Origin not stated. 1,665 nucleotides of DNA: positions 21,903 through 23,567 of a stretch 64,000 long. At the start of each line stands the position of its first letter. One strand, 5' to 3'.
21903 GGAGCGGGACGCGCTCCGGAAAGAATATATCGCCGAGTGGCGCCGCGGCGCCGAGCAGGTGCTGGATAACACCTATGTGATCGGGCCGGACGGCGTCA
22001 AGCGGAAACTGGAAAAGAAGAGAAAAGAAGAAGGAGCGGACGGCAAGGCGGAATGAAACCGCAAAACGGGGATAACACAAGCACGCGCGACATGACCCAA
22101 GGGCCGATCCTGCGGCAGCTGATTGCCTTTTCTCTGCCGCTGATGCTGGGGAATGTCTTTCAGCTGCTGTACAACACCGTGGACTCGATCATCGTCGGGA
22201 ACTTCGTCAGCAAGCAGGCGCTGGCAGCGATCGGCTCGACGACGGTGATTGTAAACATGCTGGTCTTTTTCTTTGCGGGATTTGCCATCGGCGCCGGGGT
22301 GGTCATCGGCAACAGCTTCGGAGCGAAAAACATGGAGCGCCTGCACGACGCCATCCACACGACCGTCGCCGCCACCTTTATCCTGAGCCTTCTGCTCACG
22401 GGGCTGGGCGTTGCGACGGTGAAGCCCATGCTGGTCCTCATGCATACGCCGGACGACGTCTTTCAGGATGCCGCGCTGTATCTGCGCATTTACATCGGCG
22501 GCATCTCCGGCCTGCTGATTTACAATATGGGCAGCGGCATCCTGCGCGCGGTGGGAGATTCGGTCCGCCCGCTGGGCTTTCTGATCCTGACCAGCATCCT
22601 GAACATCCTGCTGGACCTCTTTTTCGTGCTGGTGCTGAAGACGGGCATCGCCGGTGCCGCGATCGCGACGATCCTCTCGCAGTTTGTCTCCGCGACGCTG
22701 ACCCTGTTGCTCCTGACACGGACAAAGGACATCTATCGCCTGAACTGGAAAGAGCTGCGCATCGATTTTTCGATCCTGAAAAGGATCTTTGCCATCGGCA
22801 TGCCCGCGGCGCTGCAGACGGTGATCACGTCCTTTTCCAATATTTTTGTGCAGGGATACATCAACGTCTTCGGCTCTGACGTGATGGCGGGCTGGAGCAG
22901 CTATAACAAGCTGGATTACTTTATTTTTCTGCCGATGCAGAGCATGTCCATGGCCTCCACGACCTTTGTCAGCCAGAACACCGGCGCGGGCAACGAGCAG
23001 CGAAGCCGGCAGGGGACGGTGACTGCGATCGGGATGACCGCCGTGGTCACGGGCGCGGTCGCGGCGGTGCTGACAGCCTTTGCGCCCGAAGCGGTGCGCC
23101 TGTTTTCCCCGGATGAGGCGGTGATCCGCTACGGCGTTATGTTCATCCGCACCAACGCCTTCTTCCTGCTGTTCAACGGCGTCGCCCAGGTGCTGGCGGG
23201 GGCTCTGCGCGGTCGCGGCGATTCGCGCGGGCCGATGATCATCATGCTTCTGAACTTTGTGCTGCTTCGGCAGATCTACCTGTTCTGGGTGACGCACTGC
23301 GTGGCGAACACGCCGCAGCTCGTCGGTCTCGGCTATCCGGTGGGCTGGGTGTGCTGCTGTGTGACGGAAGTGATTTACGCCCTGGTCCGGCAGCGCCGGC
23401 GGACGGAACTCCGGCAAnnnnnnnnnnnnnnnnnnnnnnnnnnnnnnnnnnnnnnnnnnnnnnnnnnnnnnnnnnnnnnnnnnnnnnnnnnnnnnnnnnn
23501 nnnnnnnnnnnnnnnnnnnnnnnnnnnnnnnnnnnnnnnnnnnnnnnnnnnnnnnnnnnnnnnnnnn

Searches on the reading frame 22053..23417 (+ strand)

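Call 49: search_protein_families(library=pfam, proteins=[window:22053-23417:+], max_evalue=0.00001)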
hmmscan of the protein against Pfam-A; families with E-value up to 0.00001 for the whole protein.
window:22053-23417:+ (455 aa): 1 family
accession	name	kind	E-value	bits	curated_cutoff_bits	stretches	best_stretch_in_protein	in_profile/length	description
PF01554.23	MatE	-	2.2e-55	187.2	24.9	2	29-188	1-159/161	MatE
